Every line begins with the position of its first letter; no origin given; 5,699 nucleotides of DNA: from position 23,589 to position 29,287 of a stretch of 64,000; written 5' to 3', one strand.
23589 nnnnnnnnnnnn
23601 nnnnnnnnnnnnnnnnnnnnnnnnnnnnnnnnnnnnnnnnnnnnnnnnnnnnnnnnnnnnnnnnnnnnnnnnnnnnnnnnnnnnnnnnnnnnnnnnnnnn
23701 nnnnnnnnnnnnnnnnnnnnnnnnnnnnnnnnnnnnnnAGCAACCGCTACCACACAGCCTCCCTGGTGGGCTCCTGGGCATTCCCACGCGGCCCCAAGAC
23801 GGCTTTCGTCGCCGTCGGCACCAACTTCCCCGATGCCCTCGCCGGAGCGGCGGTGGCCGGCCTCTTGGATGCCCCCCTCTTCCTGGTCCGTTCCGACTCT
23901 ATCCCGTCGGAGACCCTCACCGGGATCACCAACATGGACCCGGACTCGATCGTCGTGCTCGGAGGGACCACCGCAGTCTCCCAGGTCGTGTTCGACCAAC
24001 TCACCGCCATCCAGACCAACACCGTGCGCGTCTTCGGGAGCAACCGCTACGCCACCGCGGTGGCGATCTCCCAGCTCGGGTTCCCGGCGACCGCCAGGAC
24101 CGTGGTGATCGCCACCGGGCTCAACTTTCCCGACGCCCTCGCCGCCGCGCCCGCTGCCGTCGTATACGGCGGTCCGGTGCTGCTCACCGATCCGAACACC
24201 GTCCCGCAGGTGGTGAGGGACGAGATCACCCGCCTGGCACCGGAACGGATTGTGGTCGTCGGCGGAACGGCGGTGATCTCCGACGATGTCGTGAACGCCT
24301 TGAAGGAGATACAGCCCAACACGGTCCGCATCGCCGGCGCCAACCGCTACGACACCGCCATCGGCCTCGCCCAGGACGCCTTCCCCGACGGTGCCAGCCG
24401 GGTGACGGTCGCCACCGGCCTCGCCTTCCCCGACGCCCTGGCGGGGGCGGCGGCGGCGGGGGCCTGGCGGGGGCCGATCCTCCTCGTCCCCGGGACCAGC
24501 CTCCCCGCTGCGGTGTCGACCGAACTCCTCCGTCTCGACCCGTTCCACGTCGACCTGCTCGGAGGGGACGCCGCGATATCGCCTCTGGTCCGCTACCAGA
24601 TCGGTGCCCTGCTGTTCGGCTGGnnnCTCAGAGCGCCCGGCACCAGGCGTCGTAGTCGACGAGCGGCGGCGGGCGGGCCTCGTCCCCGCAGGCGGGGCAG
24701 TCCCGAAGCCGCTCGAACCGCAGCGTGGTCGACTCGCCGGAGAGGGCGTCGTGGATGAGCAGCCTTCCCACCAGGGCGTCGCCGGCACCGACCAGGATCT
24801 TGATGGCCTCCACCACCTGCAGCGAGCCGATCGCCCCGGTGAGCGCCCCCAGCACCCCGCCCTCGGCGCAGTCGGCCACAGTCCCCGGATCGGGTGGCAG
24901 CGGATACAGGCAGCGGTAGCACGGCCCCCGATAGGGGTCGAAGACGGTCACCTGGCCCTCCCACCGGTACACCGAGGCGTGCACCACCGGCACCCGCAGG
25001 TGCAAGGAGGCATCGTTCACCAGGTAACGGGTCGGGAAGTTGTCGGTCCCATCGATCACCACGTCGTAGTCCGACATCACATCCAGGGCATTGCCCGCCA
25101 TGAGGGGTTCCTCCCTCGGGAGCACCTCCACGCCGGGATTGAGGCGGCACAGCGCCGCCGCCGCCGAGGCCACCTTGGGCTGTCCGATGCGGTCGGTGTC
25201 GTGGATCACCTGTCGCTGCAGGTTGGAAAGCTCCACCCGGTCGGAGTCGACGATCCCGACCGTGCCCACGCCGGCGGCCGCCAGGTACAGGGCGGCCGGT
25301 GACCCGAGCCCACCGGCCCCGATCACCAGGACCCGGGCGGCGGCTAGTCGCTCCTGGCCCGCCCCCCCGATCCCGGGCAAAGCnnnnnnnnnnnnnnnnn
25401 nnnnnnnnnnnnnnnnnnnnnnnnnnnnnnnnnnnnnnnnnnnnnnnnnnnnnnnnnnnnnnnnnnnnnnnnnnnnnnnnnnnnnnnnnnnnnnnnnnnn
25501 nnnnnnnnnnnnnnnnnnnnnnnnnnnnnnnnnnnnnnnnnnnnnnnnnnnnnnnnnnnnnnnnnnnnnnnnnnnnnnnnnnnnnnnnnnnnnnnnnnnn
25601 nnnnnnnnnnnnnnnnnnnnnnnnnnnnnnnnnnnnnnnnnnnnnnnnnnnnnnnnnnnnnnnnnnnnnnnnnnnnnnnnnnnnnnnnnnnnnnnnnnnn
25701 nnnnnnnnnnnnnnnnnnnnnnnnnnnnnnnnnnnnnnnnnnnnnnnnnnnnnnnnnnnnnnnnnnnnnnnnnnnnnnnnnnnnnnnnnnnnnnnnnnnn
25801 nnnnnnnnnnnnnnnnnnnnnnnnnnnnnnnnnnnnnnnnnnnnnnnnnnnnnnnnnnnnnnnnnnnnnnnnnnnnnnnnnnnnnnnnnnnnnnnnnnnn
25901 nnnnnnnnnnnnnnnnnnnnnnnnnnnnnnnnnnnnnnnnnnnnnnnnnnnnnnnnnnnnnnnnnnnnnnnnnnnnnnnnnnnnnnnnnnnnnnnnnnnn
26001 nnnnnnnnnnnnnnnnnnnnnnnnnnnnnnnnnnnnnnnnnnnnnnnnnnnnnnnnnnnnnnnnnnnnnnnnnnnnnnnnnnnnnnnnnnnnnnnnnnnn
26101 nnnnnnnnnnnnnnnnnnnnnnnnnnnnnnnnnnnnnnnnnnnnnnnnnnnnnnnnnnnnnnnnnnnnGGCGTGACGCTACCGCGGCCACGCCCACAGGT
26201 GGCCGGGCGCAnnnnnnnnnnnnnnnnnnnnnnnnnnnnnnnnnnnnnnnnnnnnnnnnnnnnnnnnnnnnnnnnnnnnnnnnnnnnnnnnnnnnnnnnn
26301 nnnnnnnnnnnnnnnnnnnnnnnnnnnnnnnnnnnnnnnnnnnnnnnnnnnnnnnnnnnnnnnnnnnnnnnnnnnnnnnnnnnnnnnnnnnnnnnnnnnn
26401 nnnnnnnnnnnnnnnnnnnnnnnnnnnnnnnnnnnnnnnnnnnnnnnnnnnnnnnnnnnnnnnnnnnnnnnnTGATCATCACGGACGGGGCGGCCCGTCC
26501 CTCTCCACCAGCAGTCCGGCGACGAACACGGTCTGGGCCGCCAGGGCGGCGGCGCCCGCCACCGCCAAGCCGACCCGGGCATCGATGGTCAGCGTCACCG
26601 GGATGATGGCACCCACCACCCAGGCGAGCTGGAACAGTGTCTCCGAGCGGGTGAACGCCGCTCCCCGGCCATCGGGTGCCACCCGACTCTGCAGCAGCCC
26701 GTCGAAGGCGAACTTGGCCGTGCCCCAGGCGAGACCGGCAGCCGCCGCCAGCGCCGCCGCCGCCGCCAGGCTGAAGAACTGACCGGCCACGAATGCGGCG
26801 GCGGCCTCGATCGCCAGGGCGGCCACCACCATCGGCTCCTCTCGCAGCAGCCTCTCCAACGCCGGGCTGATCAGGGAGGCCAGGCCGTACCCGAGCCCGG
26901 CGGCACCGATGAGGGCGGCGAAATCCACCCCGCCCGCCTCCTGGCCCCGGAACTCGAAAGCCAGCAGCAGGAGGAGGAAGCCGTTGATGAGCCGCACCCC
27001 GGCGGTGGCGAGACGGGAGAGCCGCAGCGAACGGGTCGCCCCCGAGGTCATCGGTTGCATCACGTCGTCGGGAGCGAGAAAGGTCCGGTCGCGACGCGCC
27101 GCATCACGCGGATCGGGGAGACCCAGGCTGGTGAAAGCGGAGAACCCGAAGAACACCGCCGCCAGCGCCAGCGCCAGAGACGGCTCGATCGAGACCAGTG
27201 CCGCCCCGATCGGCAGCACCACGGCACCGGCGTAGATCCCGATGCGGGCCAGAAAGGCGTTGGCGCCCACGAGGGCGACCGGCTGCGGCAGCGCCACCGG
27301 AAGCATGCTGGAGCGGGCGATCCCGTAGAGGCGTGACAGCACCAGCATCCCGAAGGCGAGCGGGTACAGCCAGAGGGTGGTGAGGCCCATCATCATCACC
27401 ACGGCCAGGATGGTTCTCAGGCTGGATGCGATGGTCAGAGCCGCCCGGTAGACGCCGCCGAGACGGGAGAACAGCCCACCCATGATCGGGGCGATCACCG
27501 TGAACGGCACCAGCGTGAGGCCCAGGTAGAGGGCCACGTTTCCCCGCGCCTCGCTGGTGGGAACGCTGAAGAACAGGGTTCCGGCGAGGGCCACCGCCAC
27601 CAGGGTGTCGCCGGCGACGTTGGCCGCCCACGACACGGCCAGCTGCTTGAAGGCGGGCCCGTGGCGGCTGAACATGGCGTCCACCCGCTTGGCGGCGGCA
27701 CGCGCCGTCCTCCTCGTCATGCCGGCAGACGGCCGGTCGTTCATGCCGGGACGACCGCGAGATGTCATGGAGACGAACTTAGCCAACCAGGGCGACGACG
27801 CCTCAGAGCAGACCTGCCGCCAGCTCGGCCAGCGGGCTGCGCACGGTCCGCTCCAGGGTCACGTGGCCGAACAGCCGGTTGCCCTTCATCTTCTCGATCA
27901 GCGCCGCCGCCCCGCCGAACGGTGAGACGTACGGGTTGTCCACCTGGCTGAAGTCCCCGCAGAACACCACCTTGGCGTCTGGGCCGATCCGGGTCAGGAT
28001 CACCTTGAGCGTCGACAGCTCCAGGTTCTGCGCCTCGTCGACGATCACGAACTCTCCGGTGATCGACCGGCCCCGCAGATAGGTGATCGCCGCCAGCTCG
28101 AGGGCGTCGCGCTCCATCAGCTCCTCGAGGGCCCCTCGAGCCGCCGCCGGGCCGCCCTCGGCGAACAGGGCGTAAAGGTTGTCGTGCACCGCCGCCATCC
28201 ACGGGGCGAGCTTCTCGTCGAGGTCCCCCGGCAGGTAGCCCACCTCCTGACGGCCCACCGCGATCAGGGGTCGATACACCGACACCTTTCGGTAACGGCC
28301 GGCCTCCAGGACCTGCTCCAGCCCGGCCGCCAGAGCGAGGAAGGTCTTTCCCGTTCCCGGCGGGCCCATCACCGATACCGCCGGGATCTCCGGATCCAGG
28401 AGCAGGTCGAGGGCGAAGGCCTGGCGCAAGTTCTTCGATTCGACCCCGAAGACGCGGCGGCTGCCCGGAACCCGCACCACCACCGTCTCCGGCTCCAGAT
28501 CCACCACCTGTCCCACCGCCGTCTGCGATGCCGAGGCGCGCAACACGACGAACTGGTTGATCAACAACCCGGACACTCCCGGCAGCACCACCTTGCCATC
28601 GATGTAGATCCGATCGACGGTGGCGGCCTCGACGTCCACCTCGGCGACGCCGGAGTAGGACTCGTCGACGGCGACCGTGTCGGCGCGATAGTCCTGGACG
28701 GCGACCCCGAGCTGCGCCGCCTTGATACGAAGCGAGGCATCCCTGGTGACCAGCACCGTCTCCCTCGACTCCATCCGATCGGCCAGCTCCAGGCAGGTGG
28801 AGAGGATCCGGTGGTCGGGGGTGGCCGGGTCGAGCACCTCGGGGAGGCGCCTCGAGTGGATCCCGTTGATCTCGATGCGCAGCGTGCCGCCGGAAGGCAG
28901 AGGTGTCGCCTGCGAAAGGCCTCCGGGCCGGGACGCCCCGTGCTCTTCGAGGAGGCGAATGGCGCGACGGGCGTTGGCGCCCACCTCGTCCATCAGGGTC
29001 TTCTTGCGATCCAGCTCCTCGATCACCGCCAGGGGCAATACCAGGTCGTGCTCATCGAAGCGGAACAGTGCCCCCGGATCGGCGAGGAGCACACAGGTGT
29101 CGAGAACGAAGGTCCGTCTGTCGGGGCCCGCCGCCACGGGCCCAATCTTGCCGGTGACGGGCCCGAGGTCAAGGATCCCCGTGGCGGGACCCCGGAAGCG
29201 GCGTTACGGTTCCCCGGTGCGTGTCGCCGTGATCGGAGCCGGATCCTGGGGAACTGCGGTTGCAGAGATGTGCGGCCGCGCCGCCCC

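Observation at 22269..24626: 785-aa secreted SBBP beta-propeller protein with three CWB2 repeats (candidate cell-surface/S-layer-associated protein)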

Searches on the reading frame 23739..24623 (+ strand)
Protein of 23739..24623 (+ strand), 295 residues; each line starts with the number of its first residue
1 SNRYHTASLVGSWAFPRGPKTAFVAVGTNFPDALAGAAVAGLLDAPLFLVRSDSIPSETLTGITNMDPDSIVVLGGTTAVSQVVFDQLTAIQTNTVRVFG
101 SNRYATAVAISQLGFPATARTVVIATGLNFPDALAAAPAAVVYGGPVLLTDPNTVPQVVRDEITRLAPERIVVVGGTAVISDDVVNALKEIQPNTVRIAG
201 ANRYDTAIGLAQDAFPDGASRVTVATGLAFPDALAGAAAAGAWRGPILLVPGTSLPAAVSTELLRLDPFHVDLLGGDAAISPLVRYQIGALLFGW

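Call 15: find_homologous_proteins(query=window:23739-24623:+)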
Query window:23739-24623:+ (295 aa): 1349 proteins with E <= 0.001 among 8000 candidates; the best 120 are listed.
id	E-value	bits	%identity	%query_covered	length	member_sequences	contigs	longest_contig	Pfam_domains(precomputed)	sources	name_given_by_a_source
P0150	2.1e-100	354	47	90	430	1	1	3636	PF23598.2,PF04122.18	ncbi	-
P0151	2.7e-86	308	42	98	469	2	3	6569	PF04122.18,PF00188.33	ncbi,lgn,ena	-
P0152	6.4e-86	306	42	99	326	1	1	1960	PF04122.18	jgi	jgi:putative cell wall-binding protein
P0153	1.3e-85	305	57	99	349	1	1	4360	PF02494.23,PF04122.18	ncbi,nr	ncbi:MAG: cell wall-binding repeat-containing protein, partial [Actinomycetota bacterium]|nr:cell wa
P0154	1.6e-85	305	57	99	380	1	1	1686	PF04122.18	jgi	jgi:putative cell wall-binding protein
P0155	3.4e-85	304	51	99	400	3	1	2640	PF04122.18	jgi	jgi:putative cell wall-binding protein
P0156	6.1e-84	300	46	99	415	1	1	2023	PF04122.18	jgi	jgi:putative cell wall-binding protein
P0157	8.1e-84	299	56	99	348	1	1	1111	PF04122.18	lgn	-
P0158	1.3e-83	299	42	95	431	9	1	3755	PF04122.18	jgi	-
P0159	6.7e-83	296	48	90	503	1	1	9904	PF27111.1,PF04122.18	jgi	-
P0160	4.7e-82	294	43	98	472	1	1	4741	PF04122.18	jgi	jgi:putative cell wall-binding protein/uncharacterized protein YkwD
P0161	1.1e-80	289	47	98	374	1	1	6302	PF04122.18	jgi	jgi:putative cell wall-binding protein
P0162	2.0e-80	288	44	99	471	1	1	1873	PF04122.18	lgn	-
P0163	1.4e-79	286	43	95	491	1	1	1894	PF27111.1,PF04122.18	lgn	-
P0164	2.6e-79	285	43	99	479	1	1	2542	PF04122.18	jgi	jgi:putative cell wall-binding protein/uncharacterized protein YkwD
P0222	1.7e-68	249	48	99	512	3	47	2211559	PF01551.30,PF04122.18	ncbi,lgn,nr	ncbi:MAG: cell wall-binding repeat-containing protein [Acidimicrobiia bacterium]|nr:MAG: cell wall-b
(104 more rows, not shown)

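Call 37: find_encoding_contigs(protein=P0222, flank=10000, max_places=2)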
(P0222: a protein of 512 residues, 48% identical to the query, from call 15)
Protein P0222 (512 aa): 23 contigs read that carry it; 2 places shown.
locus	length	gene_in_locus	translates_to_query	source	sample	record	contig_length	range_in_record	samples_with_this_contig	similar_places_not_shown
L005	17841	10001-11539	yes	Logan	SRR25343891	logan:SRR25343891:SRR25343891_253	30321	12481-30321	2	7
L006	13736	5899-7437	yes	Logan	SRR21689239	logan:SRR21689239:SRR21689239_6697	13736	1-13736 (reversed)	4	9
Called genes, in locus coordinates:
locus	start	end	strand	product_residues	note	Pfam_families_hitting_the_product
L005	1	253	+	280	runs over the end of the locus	PF04122:CW_binding_2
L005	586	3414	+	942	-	PF16656:Pur_ac_phosph_N (faint), PF00041:fn3, PF25059:FN3_DSCAM-DSCAML_C (weak), PF00041:fn3, PF04122:CW_binding_2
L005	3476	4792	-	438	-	PF03721:UDPG_MGDP_dh_N, PF03807:F420_oxidored (faint), PF00984:UDPG_MGDP_dh, PF03720:UDPG_MGDP_dh_C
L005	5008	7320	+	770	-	PF08486:SpoIID, PF04122:CW_binding_2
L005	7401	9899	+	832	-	PF00082:Peptidase_S8, PF04122:CW_binding_2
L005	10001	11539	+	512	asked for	PF01551:Peptidase_M23, PF04122:CW_binding_2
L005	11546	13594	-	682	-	PF13231:PMT_2 (weak)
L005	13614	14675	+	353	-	PF00535:Glycos_transf_2, PF13506:Glyco_transf_21 (weak), PF13641:Glyco_tranf_2_3, PF13632:Glyco_trans_2_3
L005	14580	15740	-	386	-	PF00535:Glycos_transf_2, PF13641:Glyco_tranf_2_3, PF13506:Glyco_transf_21 (weak), PF13632:Glyco_trans_2_3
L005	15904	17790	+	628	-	PF02156:Glyco_hydro_26 (weak), PF04122:CW_binding_2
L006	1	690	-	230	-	?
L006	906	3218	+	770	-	PF08486:SpoIID, PF04122:CW_binding_2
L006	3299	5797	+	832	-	PF00082:Peptidase_S8, PF04122:CW_binding_2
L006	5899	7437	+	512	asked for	PF01551:Peptidase_M23, PF04122:CW_binding_2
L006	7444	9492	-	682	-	PF13231:PMT_2 (weak)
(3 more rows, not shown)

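Call 41: search_protein_families(library=pfam, proteins=[P0222, P0153], max_evalue=0.001)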
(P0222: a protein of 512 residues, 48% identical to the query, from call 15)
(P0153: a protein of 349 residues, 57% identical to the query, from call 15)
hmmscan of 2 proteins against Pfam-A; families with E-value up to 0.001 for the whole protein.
P0222 (512 aa): 2 families
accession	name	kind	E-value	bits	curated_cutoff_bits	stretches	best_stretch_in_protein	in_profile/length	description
PF04122.17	CW_binding_2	-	3.2e-58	194.7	24.9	3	218-306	1-73/73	Cell wall binding domain 2 (CWB2)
PF01551.29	Peptidase_M23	-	4.6e-14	52.8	28.7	1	77-195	2-96/96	Peptidase family M23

P0153 (349 aa): 2 families
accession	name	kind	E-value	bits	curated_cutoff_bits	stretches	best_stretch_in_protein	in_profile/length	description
PF04122.17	CW_binding_2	-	6.3e-61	203.3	24.9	3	152-239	1-72/73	Cell wall binding domain 2 (CWB2)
PF02494.22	HYR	-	1.4e-05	25.8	21.7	1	9-41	49-81/81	HYR domain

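Call 57: search_protein_families(library=ncbifam, proteins=[L005:3479-4792:-, L005:11549-13594:-, L005:13614-14672:+, L005:14583-15740:-, L005:586-3411:+, L005:15904-17787:+], max_evalue=0.00001)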
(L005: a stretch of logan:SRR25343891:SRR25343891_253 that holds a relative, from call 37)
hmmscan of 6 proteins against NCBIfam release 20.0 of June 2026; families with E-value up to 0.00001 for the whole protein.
L005:3479-4792:- (438 aa): 7 families
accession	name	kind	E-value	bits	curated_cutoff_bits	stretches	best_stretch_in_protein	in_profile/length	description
TIGR03026.1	NDP-sugDHase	subfamily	3.4e-122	408.2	189.8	1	1-416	1-413/413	nucleotide sugar dehydrogenase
NF047673.2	TeichurnBiosyTuaD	equivalog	9.4e-120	400.7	700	1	2-436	3-432/439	UDP-glucose 6-dehydrogenase TuaD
NF041297.1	UDPGDh_AglM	equivalog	5.7e-103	345.1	670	1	1-421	1-420/429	UDP-glucose 6-dehydrogenase AglM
NF040825.1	UDPMaNacDH_Arch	equivalog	3.8e-47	161.1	750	1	1-435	1-415/418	UDP-N-acetyl-D-mannosamine dehydrogenase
NF008286.0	PRK11064.1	equivalog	3.9e-43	147.6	459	1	2-403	5-408/420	UDP-N-acetyl-D-mannosamine dehydrogenase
NF011631.0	PRK15057.1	equivalog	1.5e-32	113.1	757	1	1-356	1-338/388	UDP-glucose 6-dehydrogenase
NF011729.0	PRK15182.1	equivalog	4.1e-13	48.9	592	1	2-357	8-357/425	Vi polysaccharide biosynthesis UDP-N-acetylglucosamine C-6 dehydrogenase TviB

L005:11549-13594:- (682 aa): 1 family
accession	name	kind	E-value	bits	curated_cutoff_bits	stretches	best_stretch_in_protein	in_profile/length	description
NF047440.1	LA3751_2_3_fam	subfamily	3.7e-07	29.3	200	1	168-336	74-243/460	LA_3751/LA_3752 family putative glycosyltransferase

L005:13614-14672:+ (353 aa): 11 families
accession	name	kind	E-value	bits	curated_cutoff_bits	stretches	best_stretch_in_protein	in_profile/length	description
TIGR03965.1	mycofact_glyco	equivalog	3.6e-20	72.3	280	1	2-321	71-390/467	mycofactocin biosynthesis glycosyltransferase MftF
TIGR04283.1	glyco_like_mftF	equivalog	2.6e-13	50.1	182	1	7-103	1-90/221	TIGR04283 family arsenosugar biosynthesis glycosyltransferase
NF041875.1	EPS_EpsD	equivalog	1.3e-11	44.5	370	1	7-229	1-225/325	exopolysaccharide biosynthesis glycosyltransferase EpsD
TIGR03937.1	PgaC_IcaA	equivalog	1.1e-10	41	422.3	1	4-236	44-275/407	poly-beta-1,6-N-acetyl-D-glucosamine synthase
TIGR03472.1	HpnI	equivalog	3.2e-10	39.4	310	1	5-235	41-276/373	bacteriohopanetetrol glucosamine biosynthesis glycosyltransferase HpnI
TIGR03469.1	HpnB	hypoth_equivalog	1.5e-09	37.3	379.25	1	6-59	45-98/386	hopene-associated glycosyltransferase HpnB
NF007482.0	PRK10073.1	equivalog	3.4e-09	36.2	423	1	2-96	3-96/334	glycosyltransferase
NF045692.1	OglycostaseCruG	equivalog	3.3e-07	29.6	600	1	5-68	41-103/386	2'-O-glycosyltransferase CruG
NF010496.0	PRK13915.1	equivalog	1.2e-06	27.8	262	1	4-98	30-129/307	glucosyl-3-phosphoglycerate synthase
NF053739.1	GlytfEpsEBac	equivalog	1.3e-06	27.6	450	1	7-200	3-191/265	glycosyltransferase EpsE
TIGR04182.1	glyco_TIGR04182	equivalog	3.3e-06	26.7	325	1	7-120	2-107/293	S-layer glycoprotein N-glycosyltransferase AglJ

L005:14583-15740:- (386 aa): 9 families
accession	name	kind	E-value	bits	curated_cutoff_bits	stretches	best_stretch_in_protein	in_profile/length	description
NF041865.1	EpsU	equivalog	5.4e-48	163.9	700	1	14-369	12-367/394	exopolysaccharide biosynthesis GT2 family glycosyltransferase EpsU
NF053846.1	glyco_with_XrtP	equivalog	2.2e-20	72.8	520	1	5-314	5-347/440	XrtP-associated glycosyltransferase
TIGR04283.1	glyco_like_mftF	equivalog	4.9e-10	39.4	182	1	44-230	2-173/221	TIGR04283 family arsenosugar biosynthesis glycosyltransferase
NF010496.0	PRK13915.1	equivalog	3.1e-08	33.1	262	1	39-99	29-92/307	glucosyl-3-phosphoglycerate synthase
TIGR04182.1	glyco_TIGR04182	equivalog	4.2e-08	32.9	325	1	44-150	3-102/293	S-layer glycoprotein N-glycosyltransferase AglJ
TIGR03472.1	HpnI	equivalog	2.4e-06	26.6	310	1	122-272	128-281/373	bacteriohopanetetrol glucosamine biosynthesis glycosyltransferase HpnI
TIGR03937.1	PgaC_IcaA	equivalog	2.6e-06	26.7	422.3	0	192-311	198-315/407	poly-beta-1,6-N-acetyl-D-glucosamine synthase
TIGR03030.1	CelA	equivalog_domain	6.9e-06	24.3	699.1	1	204-280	317-393/714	UDP-forming cellulose synthase catalytic subunit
NF058614.1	PPMAGASynPpgS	equivalog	9.9e-06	25.1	370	0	45-132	4-88/226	polyprenyl-phospho-N-acetylgalactosaminyl synthase PpgS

L005:586-3411:+ (942 aa): 1 family
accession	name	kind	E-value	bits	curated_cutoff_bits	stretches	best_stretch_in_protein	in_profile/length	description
NF033435.1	S-layer_Clost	equivalog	1e-17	64.3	650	1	737-937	380-599/728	S-layer protein SlpA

L005:15904-17787:+ (628 aa): 1 family
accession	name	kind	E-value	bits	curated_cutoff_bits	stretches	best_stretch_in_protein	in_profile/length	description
NF033435.1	S-layer_Clost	equivalog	1.7e-09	37.1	650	0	469-578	430-551/728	S-layer protein SlpA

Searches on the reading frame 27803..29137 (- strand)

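Call 8: search_protein_families(library=pfam, proteins=[window:27803-29137:-], max_evalue=0.001)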
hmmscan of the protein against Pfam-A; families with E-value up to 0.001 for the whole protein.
window:27803-29137:- (444 aa): 7 families
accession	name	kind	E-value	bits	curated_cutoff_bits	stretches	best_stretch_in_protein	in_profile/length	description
PF02562.22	PhoH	-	6.9e-45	153.5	27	1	232-438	2-198/205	PhoH-like protein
PF13638.12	PIN_4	-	1.1e-30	107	21.9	1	10-151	1-132/132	PIN domain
PF13604.12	AAA_30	-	4.6e-07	30.2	27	1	246-401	13-130/191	AAA domain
PF13245.12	AAA_19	-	2.1e-06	28.4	25.1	1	254-399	14-129/134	AAA domain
PF13191.12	AAA_16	-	1.2e-05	26.3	32.6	1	248-379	21-151/167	AAA ATPase domain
PF13401.12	AAA_22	-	0.00014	22.6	27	0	255-380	9-104/130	AAA domain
PF13086.12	AAA_11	-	0.00026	21.3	27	0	362-398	215-249/257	AAA domain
